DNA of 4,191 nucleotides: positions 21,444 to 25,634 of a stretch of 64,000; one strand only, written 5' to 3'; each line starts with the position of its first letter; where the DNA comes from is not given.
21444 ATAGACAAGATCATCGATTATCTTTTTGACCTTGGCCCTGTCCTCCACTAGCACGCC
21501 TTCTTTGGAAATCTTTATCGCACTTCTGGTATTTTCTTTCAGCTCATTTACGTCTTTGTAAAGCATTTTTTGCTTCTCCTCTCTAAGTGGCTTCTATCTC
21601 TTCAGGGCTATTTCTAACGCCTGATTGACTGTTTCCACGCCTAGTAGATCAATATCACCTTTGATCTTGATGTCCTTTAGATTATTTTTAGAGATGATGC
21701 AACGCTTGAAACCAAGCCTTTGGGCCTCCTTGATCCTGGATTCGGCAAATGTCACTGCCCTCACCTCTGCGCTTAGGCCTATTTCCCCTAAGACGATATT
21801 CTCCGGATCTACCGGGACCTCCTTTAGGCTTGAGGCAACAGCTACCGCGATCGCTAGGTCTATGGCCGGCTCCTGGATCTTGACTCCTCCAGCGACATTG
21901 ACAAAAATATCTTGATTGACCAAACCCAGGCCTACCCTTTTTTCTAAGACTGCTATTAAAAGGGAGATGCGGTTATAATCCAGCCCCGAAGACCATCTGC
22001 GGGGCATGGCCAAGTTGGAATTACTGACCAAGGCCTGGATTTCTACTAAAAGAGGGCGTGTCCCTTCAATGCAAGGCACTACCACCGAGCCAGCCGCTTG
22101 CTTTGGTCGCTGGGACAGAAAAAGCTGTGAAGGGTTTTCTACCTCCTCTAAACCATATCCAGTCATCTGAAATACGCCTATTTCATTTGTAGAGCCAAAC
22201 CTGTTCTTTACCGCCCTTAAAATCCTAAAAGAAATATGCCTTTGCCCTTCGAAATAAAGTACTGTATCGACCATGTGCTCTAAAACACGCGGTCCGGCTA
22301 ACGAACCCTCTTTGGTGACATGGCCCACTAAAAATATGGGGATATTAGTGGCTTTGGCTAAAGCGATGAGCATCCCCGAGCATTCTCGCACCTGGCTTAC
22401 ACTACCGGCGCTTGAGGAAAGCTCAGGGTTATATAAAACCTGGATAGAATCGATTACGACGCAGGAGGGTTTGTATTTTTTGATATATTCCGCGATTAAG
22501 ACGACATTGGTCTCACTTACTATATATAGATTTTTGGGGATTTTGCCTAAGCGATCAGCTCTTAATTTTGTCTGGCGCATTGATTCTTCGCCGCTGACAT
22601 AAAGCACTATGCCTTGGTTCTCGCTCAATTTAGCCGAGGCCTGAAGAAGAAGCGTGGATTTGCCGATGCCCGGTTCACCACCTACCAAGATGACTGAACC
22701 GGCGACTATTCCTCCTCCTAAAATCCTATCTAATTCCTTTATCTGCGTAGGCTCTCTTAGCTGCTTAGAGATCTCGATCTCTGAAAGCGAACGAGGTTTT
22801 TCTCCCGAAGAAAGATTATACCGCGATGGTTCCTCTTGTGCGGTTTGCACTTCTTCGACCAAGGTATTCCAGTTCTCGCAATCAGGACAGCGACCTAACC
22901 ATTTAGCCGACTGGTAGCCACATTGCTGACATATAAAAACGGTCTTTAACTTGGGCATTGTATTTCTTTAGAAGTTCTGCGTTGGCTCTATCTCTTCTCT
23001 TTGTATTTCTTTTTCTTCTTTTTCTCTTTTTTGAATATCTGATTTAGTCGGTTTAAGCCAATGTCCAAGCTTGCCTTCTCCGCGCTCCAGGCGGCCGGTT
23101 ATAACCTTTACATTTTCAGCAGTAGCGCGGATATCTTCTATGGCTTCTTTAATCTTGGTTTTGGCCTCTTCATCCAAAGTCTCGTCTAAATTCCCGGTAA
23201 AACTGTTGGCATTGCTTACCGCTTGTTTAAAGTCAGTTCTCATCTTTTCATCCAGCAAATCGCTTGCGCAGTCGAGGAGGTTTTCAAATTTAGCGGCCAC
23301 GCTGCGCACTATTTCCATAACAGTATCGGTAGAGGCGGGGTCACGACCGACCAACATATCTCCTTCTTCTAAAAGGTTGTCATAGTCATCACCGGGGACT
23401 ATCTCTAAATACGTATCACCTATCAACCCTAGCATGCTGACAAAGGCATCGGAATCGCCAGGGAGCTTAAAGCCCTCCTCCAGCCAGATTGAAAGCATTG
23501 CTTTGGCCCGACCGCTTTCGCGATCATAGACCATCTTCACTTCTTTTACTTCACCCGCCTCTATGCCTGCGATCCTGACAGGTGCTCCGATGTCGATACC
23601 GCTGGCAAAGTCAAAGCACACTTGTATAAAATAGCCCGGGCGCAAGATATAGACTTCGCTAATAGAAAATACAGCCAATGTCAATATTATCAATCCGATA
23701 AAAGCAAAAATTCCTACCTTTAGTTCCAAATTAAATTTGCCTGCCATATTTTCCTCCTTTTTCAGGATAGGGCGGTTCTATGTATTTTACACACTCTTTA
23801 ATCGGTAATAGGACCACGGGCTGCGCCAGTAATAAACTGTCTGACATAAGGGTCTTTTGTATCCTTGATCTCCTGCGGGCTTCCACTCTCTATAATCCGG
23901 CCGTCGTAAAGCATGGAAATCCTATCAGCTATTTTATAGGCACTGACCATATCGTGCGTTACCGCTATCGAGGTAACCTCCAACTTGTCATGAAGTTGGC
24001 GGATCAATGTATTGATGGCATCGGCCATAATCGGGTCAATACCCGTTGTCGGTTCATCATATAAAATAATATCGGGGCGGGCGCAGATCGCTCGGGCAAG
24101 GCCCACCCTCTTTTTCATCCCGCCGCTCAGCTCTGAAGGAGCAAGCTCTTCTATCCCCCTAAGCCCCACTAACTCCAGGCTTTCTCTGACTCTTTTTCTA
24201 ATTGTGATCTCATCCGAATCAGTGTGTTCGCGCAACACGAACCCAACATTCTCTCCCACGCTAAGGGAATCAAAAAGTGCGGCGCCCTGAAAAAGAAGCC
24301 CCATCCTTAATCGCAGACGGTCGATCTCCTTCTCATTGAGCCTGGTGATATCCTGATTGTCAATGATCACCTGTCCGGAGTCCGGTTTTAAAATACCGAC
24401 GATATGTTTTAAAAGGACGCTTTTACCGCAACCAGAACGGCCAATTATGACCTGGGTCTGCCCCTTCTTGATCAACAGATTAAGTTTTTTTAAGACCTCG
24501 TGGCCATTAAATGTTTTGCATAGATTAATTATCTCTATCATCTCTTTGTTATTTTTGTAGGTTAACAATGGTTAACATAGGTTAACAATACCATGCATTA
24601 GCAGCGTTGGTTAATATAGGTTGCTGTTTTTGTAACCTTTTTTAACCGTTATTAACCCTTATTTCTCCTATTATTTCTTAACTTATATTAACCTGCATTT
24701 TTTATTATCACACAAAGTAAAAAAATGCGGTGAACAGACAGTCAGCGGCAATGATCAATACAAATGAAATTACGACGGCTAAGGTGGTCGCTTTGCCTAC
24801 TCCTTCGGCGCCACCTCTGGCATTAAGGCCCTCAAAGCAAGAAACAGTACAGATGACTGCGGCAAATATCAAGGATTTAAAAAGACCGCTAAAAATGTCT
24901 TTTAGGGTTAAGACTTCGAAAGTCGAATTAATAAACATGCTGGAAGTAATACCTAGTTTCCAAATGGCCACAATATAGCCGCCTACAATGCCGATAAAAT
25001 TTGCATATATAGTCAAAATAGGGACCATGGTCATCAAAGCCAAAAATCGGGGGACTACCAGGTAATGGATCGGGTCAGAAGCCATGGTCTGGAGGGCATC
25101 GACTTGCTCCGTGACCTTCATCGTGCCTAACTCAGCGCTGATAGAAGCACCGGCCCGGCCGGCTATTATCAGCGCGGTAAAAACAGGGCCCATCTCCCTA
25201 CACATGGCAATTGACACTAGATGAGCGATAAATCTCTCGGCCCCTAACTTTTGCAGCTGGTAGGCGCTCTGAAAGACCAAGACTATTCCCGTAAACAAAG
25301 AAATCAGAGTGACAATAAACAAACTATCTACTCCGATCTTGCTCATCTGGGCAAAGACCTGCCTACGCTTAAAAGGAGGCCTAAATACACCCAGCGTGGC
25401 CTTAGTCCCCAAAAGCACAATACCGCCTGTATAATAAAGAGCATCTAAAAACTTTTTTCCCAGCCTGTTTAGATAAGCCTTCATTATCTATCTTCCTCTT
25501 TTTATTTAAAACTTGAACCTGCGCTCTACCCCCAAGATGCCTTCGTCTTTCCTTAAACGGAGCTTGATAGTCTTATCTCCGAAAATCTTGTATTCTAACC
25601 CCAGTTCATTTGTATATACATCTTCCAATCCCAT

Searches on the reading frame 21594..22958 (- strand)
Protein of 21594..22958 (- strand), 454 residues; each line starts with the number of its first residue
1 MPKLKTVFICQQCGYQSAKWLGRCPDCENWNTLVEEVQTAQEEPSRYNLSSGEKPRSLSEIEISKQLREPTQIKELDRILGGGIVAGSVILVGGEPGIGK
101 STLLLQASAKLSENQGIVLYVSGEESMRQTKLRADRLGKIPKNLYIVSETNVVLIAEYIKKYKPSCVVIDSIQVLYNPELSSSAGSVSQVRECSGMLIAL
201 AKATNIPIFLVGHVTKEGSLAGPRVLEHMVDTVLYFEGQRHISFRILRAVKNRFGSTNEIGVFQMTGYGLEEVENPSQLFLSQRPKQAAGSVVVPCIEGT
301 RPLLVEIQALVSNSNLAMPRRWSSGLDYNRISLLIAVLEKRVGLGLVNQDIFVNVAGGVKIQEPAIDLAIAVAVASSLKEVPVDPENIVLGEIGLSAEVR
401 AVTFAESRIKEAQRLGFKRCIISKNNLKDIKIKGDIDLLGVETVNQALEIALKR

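Call 62: search_protein_families(library=pfam, proteins=[window:21594-22958:-], max_evalue=1e-8)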
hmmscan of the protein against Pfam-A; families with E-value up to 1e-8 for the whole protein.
window:21594-22958:- (454 aa): 5 families
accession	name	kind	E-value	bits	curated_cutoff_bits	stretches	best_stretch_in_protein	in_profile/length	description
PF06745.19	ATPase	-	3.5e-16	59.7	26.6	1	70-138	2-71/231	KaiC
PF13481.12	AAA_25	-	2e-15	57.4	27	1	70-218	16-194/195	AAA domain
PF18073.7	Zn_ribbon_LapB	-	1.4e-13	50.7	25.7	1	8-35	1-28/28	Rubredoxin metal binding domain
PF13541.12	ChlI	-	2.5e-10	40.7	27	1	342-426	36-121/121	Subunit ChlI of Mg-chelatase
PF03796.21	DnaB_C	-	7.5e-09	35.8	27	0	70-133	3-66/255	DnaB-like helicase C terminal domain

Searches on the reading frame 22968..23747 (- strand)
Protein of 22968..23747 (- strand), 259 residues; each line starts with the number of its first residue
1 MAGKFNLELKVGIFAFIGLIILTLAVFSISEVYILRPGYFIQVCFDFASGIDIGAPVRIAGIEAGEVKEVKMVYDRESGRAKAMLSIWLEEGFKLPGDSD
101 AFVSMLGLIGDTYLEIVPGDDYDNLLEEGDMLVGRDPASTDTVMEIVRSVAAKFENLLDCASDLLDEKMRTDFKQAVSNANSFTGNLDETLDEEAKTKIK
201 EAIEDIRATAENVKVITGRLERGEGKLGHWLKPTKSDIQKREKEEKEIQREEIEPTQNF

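Call 62: search_protein_families(library=pfam, proteins=[window:22968-23747:-], max_evalue=1e-8)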
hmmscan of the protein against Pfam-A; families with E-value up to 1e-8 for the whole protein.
window:22968-23747:- (259 aa): 1 family
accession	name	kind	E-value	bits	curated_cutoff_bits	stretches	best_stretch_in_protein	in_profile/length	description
PF02470.25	MlaD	-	5e-14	52.7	25.1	1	38-119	2-81/81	MlaD protein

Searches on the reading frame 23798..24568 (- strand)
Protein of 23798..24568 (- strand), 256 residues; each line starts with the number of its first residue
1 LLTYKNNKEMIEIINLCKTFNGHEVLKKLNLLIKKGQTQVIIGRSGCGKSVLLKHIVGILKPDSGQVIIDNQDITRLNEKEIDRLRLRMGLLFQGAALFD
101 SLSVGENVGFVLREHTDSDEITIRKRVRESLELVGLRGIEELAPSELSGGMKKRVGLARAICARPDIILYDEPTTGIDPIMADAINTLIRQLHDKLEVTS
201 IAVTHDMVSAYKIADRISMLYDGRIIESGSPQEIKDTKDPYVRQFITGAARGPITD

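Call 62: search_protein_families(library=pfam, proteins=[window:23798-24568:-], max_evalue=1e-8)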
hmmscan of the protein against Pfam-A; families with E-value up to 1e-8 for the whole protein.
window:23798-24568:- (256 aa): 1 family
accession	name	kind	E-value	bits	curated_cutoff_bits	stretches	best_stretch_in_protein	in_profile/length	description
PF00005.33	ABC_tran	-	8.7e-34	117.5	25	1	26-175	1-137/137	ABC transporter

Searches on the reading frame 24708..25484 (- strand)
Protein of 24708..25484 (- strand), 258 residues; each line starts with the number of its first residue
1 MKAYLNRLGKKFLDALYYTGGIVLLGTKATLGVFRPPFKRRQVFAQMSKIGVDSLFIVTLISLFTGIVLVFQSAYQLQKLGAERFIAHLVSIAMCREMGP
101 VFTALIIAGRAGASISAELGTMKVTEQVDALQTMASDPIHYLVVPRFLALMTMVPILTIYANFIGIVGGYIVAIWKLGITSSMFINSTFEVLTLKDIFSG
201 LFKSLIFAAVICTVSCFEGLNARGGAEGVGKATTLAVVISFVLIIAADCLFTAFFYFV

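Call 62: search_protein_families(library=pfam, proteins=[window:24708-25484:-], max_evalue=1e-8)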
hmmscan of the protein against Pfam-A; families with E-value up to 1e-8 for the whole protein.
window:24708-25484:- (258 aa): 1 family
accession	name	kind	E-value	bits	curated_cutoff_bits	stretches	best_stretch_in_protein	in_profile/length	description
PF02405.21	MlaE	-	2.8e-81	272.6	22.5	1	44-253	2-211/212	Permease MlaE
